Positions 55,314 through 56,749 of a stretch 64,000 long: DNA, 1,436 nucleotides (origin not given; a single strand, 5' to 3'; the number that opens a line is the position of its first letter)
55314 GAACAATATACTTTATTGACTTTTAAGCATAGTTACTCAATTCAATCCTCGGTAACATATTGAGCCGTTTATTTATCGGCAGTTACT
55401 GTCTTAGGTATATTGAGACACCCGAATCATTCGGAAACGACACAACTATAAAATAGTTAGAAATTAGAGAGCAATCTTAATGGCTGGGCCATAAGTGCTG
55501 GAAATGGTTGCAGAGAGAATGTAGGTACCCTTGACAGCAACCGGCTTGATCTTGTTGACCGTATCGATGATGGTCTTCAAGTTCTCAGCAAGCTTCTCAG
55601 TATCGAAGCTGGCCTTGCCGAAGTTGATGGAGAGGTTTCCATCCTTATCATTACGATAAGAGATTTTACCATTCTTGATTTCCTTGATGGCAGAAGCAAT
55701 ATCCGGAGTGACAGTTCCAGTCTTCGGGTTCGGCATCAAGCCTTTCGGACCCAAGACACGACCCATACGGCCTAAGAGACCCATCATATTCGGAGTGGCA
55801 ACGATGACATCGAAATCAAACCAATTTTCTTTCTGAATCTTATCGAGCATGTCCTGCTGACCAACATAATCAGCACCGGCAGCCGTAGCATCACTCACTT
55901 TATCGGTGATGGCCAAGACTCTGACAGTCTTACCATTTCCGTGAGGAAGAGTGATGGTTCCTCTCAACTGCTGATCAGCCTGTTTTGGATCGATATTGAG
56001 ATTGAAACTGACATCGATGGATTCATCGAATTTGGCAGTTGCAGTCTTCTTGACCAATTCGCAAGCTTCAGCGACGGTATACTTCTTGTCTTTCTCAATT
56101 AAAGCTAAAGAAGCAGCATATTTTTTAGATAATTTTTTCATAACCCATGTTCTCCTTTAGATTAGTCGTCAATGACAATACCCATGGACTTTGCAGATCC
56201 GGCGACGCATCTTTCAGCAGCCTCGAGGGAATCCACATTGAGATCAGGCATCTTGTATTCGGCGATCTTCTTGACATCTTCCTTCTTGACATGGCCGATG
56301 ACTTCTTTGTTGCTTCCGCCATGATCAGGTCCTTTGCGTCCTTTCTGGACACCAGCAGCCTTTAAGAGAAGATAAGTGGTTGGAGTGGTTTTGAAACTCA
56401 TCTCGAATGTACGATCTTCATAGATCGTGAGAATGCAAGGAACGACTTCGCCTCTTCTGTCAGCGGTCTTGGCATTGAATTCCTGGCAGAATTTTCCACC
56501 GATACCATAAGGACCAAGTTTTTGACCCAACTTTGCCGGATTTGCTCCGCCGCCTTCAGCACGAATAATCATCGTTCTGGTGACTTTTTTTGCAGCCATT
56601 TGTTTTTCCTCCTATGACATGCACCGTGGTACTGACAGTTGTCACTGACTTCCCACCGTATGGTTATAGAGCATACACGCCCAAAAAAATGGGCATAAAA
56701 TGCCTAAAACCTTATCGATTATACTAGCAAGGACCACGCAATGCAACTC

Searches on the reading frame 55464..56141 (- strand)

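Call 40: search_protein_families(library=pfam, proteins=[window:55464-56141:-], max_evalue=0.00001)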
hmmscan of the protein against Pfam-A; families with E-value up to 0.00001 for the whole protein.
window:55464-56141:- (225 aa): 1 family
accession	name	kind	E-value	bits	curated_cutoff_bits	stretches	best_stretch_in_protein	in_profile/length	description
PF00687.26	Ribosomal_L1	-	9.6e-63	211.8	32.2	1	30-219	1-198/198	Ribosomal protein L1p/L10e family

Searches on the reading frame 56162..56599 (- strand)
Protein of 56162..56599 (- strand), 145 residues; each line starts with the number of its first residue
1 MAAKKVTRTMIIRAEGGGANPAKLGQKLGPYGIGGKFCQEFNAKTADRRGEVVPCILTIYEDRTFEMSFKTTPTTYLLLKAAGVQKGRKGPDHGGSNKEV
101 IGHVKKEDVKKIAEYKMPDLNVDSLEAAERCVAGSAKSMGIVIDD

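Call 40: search_protein_families(library=pfam, proteins=[window:56162-56599:-], max_evalue=0.00001)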
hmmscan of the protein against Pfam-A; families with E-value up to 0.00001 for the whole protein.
window:56162-56599:- (145 aa): 2 families
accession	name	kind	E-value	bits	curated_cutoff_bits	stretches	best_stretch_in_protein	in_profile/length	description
PF00298.24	Ribosomal_L11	-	1.9e-22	79.9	21.4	1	70-143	1-69/69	Ribosomal protein L11, RNA binding domain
PF03946.19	Ribosomal_L11_N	-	3.2e-17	62.5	32.9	1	12-65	3-58/58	Ribosomal protein L11, N-terminal domain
